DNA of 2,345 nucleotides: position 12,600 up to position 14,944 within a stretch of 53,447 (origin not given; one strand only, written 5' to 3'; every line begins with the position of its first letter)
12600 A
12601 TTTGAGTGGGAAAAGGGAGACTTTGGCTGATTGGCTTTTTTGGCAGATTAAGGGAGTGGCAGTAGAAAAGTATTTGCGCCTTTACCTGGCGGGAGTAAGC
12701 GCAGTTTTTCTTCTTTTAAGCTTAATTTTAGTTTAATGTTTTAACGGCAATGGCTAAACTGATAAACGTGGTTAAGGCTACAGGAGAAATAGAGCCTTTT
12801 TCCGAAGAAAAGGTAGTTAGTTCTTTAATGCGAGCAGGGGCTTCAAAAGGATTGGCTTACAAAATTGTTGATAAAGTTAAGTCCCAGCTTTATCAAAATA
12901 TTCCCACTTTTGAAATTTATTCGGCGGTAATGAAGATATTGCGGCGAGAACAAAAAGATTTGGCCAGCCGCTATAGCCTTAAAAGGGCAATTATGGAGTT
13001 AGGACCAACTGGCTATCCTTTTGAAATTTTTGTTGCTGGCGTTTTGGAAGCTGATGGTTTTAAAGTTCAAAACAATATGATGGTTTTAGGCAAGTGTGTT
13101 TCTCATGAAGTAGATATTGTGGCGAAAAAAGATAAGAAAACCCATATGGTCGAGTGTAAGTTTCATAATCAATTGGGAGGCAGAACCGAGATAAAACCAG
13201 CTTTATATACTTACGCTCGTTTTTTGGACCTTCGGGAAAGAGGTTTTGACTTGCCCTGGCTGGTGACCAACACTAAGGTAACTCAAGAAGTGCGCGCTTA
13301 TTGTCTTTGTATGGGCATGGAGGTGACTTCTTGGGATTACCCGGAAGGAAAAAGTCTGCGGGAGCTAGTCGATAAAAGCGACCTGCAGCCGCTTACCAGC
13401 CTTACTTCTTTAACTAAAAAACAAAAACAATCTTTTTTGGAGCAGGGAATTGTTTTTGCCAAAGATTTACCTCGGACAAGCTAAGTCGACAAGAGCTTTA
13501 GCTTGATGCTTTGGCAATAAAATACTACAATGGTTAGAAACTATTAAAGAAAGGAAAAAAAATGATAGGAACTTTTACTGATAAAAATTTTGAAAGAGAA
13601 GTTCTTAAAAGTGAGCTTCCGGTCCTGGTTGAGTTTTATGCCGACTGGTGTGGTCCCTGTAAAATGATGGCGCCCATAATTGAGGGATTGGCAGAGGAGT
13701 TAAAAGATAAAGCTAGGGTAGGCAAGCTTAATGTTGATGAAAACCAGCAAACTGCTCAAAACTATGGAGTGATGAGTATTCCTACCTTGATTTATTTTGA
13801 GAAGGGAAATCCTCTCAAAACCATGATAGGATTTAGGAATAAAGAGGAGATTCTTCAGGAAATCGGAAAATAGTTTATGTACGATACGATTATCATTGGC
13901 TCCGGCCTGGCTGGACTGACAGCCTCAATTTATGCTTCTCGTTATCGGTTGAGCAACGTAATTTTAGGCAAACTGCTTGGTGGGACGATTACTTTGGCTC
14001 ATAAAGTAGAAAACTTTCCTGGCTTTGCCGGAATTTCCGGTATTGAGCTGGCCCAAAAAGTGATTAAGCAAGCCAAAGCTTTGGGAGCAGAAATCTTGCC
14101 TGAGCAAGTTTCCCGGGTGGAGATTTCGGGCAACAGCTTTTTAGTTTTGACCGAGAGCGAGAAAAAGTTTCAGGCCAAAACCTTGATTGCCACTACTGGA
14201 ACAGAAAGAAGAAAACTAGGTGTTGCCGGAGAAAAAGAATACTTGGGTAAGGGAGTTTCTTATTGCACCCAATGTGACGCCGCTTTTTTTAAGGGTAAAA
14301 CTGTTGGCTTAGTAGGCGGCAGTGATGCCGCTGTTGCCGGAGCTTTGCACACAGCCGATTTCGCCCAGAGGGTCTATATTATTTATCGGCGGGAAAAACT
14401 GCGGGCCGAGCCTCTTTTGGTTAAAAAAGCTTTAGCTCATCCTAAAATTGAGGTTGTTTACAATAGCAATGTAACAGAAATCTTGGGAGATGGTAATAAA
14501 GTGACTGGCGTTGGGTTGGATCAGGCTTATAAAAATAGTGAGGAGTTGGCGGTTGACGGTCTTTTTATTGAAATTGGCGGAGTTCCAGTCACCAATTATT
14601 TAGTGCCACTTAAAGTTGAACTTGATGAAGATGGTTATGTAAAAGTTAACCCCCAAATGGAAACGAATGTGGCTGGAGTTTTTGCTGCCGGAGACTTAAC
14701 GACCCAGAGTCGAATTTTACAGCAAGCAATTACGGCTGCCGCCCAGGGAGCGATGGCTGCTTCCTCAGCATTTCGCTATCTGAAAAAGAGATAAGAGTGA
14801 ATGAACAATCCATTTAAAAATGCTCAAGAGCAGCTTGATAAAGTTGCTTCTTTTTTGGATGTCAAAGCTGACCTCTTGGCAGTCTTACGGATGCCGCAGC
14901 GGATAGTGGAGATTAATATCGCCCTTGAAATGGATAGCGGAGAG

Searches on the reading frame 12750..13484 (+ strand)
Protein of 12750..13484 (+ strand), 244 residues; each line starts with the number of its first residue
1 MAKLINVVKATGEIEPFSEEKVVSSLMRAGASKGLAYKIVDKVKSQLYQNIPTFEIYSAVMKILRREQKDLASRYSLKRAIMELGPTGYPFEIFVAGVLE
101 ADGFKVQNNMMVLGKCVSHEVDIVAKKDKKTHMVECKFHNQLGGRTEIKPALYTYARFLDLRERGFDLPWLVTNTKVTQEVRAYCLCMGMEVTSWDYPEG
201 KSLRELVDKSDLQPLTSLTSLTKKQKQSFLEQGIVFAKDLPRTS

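Call 58: search_protein_families(library=pfam, proteins=[window:12750-13484:+], max_evalue=0.01)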
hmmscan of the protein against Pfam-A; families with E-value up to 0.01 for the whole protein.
window:12750-13484:+ (244 aa): 2 families
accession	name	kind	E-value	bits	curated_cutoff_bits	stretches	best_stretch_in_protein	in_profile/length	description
PF03477.21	ATP-cone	-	5.8e-10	40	25.8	1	5-80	1-84/88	ATP cone domain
PF04471.18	Mrr_cat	-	3.8e-06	27.4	21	1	88-185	6-97/115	Restriction endonuclease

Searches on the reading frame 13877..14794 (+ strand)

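Call 58: search_protein_families(library=pfam, proteins=[window:13877-14794:+], max_evalue=0.01)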
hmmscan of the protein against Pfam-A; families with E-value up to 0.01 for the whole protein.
window:13877-14794:+ (305 aa): 7 families
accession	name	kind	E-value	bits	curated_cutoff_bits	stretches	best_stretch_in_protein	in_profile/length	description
PF07992.20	Pyr_redox_2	-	2.5e-41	142.4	26.1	1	2-291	1-291/291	Pyridine nucleotide-disulphide oxidoreductase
PF13738.12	Pyr_redox_3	-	5.8e-18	65.6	30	1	75-272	101-305/305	Pyridine nucleotide-disulphide oxidoreductase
PF00070.33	Pyr_redox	-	4.1e-08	34.1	22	1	144-214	3-79/82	Pyridine nucleotide-disulphide oxidoreductase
PF00890.30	FAD_binding_2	-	8.7e-06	25.6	20.4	1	3-30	1-27/414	FAD binding domain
PF01134.28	GIDA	-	0.00045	19.8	22.1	0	61-122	103-163/391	Glucose inhibited division protein A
PF01266.30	DAO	-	0.00046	20.2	27.9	0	57-131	150-231/353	FAD dependent oxidoreductase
PF03486.20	HI0933_like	-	0.0014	18.5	50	0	3-30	2-29/244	HI0933-like protein Rossmann domain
